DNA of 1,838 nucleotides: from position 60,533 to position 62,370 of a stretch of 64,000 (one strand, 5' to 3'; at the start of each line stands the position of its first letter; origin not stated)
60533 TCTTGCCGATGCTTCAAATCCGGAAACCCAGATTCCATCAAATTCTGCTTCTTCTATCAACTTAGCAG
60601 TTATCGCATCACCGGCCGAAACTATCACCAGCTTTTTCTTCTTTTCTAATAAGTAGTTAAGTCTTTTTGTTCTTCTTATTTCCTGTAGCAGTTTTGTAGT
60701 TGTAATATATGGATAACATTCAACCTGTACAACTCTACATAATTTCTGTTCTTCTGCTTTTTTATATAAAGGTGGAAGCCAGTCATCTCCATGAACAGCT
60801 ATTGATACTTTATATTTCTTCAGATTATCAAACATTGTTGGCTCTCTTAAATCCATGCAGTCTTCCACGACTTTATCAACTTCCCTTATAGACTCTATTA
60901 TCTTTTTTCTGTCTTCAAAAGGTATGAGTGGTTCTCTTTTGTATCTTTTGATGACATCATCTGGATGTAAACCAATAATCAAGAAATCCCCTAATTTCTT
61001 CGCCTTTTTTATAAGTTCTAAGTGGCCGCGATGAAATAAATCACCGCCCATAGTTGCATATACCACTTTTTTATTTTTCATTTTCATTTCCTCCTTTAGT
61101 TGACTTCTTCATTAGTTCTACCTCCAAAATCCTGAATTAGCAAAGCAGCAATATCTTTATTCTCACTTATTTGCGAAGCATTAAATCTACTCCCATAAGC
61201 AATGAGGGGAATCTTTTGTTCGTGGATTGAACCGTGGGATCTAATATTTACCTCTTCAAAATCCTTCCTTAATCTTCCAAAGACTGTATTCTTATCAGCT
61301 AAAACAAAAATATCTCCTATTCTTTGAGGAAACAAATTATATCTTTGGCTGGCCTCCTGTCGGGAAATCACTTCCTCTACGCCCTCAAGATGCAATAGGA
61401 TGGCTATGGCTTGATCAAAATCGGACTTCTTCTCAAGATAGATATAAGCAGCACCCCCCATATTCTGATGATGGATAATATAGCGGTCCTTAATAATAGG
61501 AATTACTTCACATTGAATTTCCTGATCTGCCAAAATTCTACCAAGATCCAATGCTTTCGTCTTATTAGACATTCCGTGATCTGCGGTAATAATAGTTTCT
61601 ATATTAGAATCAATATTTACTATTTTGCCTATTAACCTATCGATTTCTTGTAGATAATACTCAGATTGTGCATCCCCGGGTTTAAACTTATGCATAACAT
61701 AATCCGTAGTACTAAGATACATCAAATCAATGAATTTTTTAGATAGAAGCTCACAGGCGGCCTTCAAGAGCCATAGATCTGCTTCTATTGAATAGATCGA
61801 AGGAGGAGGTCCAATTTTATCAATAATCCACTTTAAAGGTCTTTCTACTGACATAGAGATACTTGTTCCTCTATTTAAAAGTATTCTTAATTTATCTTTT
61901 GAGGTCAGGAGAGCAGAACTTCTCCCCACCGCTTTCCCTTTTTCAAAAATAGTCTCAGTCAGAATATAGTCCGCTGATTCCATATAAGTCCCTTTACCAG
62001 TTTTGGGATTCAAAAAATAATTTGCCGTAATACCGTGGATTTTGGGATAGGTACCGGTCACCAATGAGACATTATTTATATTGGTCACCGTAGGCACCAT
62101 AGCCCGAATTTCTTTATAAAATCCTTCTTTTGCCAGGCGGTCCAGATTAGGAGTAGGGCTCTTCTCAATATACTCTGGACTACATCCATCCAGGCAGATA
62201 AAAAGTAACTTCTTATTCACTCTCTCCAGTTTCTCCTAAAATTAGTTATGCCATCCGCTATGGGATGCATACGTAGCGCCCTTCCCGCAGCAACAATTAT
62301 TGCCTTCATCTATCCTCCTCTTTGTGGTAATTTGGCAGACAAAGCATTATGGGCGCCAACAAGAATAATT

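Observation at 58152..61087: Fom1-like phosphonate module (CyTase-PepM, Ppd, Fe-ADH) inside a surface-glycan island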

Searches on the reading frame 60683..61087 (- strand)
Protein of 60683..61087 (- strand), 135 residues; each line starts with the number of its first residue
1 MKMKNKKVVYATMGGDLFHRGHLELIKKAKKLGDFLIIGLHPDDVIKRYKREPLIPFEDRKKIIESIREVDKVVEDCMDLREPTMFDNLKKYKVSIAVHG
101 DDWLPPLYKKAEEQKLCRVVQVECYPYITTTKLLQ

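Call 44: search_solved_structures(query=window:60683-61087:-, max_evalue=0.001, show_alignments=3)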
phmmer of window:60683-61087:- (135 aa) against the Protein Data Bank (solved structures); distinct sequences matched with E-value up to 0.001: 12.
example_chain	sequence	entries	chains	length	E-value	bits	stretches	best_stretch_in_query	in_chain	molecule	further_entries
3elb_A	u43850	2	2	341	2.5e-22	82.3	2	15-103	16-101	Ethanolamine-phosphate cytidylyltransferase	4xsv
5x3d_A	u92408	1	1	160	3.3e-16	62.5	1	6-114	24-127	Phosphoenolpyruvate phosphomutase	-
2b7l_A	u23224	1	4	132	3.4e-14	55.9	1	8-134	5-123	glycerol-3-phosphate cytidylyltransferase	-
1coz_A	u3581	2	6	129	1.1e-13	54.4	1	6-133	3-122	PROTEIN (GLYCEROL-3-PHOSPHATE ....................) | glycerol-3-phosphate cytidylyltransferase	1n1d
9hsg_A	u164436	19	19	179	4.7e-10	42.6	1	5-101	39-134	choline-phosphate cytidylyltransferase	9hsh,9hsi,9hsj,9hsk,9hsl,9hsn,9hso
9hsm_A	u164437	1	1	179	4.7e-10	42.6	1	5-101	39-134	choline-phosphate cytidylyltransferase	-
4zcp_A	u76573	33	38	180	4.7e-10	42.5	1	5-101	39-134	Cholinephosphate cytidylyltransferase | Choline-phosphate cytidylyltransferase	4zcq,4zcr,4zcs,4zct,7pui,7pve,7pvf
3glv_A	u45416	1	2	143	1.3e-05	28.2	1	10-74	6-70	Lipopolysaccharide core biosynthesis protein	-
5x9q_A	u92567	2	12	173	8.3e-05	25.6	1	8-75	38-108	Putative cytidylyltransferase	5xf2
3hl4_A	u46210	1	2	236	0.00015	24.7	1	9-100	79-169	Choline-phosphate cytidylyltransferase A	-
4mvd_B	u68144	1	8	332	0.00017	24.5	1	9-99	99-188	Choline-phosphate cytidylyltransferase A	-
4mvc_A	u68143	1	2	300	0.00024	24.1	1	9-99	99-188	Choline-phosphate cytidylyltransferase A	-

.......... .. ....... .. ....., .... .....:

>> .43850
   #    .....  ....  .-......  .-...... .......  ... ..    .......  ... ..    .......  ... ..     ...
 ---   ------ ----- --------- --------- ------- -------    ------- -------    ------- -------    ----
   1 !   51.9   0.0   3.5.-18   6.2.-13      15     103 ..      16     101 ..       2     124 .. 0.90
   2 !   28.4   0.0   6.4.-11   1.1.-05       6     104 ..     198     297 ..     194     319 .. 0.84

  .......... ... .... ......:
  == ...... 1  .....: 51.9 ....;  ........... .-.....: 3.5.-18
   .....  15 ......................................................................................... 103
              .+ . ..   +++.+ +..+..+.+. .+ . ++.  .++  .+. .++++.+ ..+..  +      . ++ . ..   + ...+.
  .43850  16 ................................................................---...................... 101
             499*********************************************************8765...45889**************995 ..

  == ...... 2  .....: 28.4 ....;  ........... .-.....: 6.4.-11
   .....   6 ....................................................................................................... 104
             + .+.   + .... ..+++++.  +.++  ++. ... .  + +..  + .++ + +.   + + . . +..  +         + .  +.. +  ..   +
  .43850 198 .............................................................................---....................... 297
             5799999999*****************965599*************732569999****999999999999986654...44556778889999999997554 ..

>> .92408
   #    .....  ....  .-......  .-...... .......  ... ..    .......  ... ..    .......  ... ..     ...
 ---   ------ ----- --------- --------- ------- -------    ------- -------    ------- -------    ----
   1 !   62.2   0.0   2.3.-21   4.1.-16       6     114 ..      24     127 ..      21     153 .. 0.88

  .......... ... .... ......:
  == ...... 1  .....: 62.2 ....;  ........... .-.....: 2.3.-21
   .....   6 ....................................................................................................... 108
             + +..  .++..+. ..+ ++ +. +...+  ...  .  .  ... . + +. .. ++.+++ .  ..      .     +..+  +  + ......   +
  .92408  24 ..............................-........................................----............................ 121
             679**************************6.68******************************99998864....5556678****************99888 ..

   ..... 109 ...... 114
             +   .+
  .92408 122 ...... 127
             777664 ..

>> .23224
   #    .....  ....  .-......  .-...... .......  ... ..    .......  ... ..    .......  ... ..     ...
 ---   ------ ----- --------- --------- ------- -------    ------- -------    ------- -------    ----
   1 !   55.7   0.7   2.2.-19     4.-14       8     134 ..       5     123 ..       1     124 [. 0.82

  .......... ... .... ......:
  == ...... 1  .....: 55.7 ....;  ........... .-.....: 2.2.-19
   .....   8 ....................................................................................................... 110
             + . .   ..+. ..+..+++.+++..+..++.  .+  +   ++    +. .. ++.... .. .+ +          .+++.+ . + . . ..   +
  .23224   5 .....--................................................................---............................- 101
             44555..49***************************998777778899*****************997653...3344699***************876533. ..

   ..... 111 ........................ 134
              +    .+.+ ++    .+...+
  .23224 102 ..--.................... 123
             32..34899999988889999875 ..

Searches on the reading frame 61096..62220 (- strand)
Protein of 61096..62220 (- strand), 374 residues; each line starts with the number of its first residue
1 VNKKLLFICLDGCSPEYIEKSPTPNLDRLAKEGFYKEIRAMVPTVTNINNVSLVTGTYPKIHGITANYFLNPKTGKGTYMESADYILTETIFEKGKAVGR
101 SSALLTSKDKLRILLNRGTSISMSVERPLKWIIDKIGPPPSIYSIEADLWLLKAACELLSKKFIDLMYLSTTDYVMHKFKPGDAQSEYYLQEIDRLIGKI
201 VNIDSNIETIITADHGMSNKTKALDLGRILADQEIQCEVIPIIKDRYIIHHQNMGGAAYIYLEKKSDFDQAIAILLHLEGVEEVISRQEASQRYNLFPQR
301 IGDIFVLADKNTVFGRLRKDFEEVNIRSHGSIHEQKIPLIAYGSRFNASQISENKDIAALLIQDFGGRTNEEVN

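Call 4: search_protein_families(library=pfam, proteins=[window:61096-62220:-], max_evalue=0.01)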
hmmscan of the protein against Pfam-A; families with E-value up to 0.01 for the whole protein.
window:61096-62220:- (374 aa): 3 families
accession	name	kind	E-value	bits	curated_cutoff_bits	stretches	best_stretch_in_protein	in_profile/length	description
PF01663.27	Phosphodiest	-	3.5e-37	129.2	23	1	5-321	1-330/342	Type I phosphodiesterase / nucleotide pyrophosphatase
PF08665.17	PglZ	-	0.00074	20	25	0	157-217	109-172/179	PglZ domain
PF01676.23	Metalloenzyme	-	0.0033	17.4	24.3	0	171-221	156-206/252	Metalloenzyme superfamily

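Call 5: search_protein_families(library=ncbifam, proteins=[window:61096-62220:-], max_evalue=0.01)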
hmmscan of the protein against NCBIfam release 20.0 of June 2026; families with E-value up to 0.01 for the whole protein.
window:61096-62220:- (374 aa): 3 families
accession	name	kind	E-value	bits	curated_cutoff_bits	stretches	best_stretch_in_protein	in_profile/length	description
TIGR02335.1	hydr_PhnA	equivalog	3.8e-72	243.6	407.55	1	6-340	16-376/408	phosphonoacetate hydrolase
NF042991.1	alk_phos_PafA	equivalog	1.4e-10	40.3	650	1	26-124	65-168/554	alkaline phosphatase PafA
NF051873.1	AlkPhosPhoY32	equivalog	5.4e-05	21.9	1000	0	26-98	47-120/539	alkaline phosphatase PhoY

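Call 37: search_solved_structures(query=window:61096-62220:-, max_evalue=0.001, show_alignments=1)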
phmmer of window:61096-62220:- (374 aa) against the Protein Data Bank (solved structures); distinct sequences matched with E-value up to 0.001: 55.
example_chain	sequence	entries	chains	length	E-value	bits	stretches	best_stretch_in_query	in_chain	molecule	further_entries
1ei6_A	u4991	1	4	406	1.4e-53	185.4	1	6-341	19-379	PHOSPHONOACETATE HYDROLASE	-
3szy_A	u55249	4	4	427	1.7e-52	181.9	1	6-341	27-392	phosphonoacetate hydrolase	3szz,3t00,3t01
3t02_A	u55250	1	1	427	8.4e-52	179.6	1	6-341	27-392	phosphonoacetate hydrolase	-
5vem_A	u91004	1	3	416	2e-10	43.5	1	3-80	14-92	Ectonucleotide pyrophosphatase/phosphodiesterase family member 5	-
4lqy_A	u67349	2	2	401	5.2e-10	42.1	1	3-76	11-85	Bis(5'-adenosyl)-triphosphatase ENPP4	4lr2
5ven_A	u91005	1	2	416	3.3e-09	39.5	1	3-85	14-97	Ectonucleotide pyrophosphatase/phosphodiesterase family member 5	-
5gz4_A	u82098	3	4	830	9.6e-09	38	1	5-218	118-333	Snake venom phosphodiesterase (PDE) | Venom phosphodiesterase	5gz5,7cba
5veo_A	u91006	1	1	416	1.5e-08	37.3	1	3-85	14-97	Ectonucleotide pyrophosphatase/phosphodiesterase family member 5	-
4b56_A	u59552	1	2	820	1.6e-08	37.2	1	6-220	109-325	ECTONUCLEOTIDE PYROPHOSPHATASE/PHOSPHODIESTERASE FAMILY MEMBER 1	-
4gtw_A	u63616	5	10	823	1.7e-08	37.2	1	6-220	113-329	Ectonucleotide pyrophosphatase/phosphodiesterase family member 2, Alkaline phosphodiestera | Ectonucleotide pyrophosphatase/phosphodiesterase family member 1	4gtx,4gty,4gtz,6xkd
5tcd_A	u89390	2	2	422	1.9e-08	37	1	3-72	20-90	Ectonucleotide pyrophosphatase/phosphodiesterase family member 7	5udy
6aek_A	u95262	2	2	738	6.1e-08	35.3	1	6-220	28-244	Ectonucleotide pyrophosphatase/phosphodiesterase 1, isoform CRA_d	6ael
6wet_AaA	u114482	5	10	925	2.1e-07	33.6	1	6-219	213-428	Ectonucleotide pyrophosphatase/phosphodiesterase family member 1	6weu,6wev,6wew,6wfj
2gsn_A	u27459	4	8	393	2.6e-07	33.3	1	5-82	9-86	phosphodiesterase-nucleotide pyrophosphatase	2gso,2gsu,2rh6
5tj3_A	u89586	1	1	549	6e-07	32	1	41-86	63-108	Alkaline phosphatase PafA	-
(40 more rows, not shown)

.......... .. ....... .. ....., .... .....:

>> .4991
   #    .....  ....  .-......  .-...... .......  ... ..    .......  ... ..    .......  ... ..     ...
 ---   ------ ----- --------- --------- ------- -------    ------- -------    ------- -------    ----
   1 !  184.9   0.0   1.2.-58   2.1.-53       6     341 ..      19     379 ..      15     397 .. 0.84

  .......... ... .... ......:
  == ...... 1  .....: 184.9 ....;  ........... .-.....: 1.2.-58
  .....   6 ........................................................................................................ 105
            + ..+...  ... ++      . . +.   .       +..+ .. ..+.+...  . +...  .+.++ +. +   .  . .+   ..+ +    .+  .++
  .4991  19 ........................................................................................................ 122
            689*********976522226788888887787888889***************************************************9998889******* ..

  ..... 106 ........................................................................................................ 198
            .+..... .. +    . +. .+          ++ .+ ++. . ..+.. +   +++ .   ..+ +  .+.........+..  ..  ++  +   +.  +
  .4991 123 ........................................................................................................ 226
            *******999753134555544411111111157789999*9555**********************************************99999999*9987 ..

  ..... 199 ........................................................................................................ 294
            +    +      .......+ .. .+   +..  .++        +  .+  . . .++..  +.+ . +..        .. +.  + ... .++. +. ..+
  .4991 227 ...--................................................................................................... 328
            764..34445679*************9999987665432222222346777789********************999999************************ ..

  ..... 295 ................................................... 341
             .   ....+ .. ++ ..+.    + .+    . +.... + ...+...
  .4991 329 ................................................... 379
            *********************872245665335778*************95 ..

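Call 58: find_homologous_proteins(query=window:61096-62220:-)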
Query window:61096-62220:- (374 aa): 1145 proteins with E <= 0.001 among 8000 candidates; the best 120 are listed.
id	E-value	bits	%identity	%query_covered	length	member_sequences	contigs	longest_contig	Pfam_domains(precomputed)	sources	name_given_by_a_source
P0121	7.3e-247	836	100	100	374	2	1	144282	PF01663.28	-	-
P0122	7.0e-216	734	87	99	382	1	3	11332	PF01663.28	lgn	-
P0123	2.0e-125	437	52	95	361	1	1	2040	PF01663.28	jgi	jgi:phosphonoacetate hydrolase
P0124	7.1e-125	435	52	95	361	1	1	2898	PF01663.28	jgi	jgi:phosphonoacetate hydrolase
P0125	3.6e-124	433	52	97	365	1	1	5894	PF01663.28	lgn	-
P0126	1.7e-123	430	52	95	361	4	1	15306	PF01663.28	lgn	-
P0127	2.9e-122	426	53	95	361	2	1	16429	PF01663.28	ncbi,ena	-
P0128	3.6e-122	426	51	97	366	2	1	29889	PF01663.28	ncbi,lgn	-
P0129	3.8e-122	426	54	95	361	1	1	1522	PF01663.28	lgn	-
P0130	4.1e-122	426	52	95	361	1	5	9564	PF01663.28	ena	-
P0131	5.4e-122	425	52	95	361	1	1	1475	PF01663.28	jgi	jgi:phosphonoacetate hydrolase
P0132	1.5e-121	424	51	97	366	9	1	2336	PF01663.28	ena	-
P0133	1.8e-121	424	53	95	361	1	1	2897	PF01663.28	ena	-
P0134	2.7e-121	423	53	95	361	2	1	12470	PF01663.28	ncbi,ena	-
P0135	3.2e-121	423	51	96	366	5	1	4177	PF01663.28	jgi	jgi:phosphonoacetate hydrolase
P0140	3.7e-120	419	52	95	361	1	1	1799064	PF01663.28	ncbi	ncbi:MAG: alkaline phosphatase family protein [Syntrophobacteraceae bacterium]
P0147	1.8e-119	417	52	96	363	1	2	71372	PF01663.28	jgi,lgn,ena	jgi:phosphonoacetate hydrolase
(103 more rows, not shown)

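Call 59: find_encoding_contigs(protein=P0122, flank=8000, max_places=2)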
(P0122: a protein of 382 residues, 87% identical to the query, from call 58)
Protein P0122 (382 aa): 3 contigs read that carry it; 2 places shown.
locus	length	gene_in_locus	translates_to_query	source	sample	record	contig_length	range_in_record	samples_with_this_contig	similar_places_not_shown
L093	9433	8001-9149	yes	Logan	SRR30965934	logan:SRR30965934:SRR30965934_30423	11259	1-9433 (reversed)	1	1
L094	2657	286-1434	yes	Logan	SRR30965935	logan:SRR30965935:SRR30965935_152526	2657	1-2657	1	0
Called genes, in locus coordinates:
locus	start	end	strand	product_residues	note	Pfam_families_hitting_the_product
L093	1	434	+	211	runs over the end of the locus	PF13489:Methyltransf_23, PF13847:Methyltransf_31, PF08241:Methyltransf_11, PF08242:Methyltransf_12, PF13649:Methyltransf_25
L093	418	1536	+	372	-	PF04055:Radical_SAM, PF13353:Fer4_12 (faint), PF13186:SPASM (weak)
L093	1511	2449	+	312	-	PF13489:Methyltransf_23, PF07021:MetW, PF08241:Methyltransf_11, PF08242:Methyltransf_12, PF13649:Methyltransf_25, PF13847:Methyltransf_31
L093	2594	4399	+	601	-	-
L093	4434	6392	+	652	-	-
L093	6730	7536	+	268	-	PF08241:Methyltransf_11 (weak), PF13649:Methyltransf_25 (faint)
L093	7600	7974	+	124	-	-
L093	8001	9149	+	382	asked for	PF01663:Phosphodiest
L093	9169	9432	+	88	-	?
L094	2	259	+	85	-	?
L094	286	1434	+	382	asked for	PF01663:Phosphodiest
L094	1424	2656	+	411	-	?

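Call 60: find_encoding_contigs(protein=P0140, flank=6000, max_places=1)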
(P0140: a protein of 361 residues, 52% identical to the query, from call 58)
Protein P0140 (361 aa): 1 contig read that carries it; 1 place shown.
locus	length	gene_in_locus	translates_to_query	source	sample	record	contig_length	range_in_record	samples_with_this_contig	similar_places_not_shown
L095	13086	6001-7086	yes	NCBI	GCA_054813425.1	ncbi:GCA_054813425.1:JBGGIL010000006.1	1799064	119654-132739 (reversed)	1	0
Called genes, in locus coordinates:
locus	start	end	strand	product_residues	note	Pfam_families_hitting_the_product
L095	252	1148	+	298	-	PF00285:Citrate_synt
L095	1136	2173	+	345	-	PF00285:Citrate_synt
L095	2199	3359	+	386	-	PF00266:Aminotran_5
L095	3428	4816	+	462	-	PF00171:Aldedh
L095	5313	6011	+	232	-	PF00702:Hydrolase, PF13419:HAD_2, PF13242:Hydrolase_like (weak)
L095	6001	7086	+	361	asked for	PF01663:Phosphodiest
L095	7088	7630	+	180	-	PF00293:NUDIX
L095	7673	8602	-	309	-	PF00126:HTH_1, PF03466:LysR_substrate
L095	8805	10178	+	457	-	PF00202:Aminotran_3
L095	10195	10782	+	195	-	PF05005:Ocnus (weak)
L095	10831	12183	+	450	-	PF00989:PAS, PF13426:PAS_9, PF00158:Sigma54_activat, PF14532:Sigma54_activ_2, PF07728:AAA_5 (weak), PF25601:AAA_lid_14, PF02954:HTH_8 (weak), PF18024:HTH_50 (weak), +2 more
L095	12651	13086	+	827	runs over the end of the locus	PF02901:PFL-like, PF01228:Gly_radical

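Call 61: find_encoding_contigs(protein=P0147, flank=6000, max_places=1)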
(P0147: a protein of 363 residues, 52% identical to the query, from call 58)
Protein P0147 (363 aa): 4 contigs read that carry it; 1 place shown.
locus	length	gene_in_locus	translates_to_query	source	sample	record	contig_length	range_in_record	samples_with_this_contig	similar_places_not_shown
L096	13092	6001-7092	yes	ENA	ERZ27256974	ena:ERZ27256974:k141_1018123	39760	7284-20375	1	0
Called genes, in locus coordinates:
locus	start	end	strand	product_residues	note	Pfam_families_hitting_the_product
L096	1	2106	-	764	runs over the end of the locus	PF00390:malic, PF03949:Malic_M, PF01515:PTA_PTB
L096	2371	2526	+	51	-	-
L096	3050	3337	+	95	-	-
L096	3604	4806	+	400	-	PF00285:Citrate_synt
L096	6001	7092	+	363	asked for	PF01663:Phosphodiest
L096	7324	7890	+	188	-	PF00293:NUDIX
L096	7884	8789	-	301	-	PF00126:HTH_1, PF03466:LysR_substrate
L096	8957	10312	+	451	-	PF00202:Aminotran_3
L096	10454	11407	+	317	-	PF00072:Response_reg, PF01627:Hpt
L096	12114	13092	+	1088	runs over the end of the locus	PF08447:PAS_3, PF01590:GAF, PF13185:GAF_2, PF00512:HisKA (weak), PF02518:HATPase_c, PF00072:Response_reg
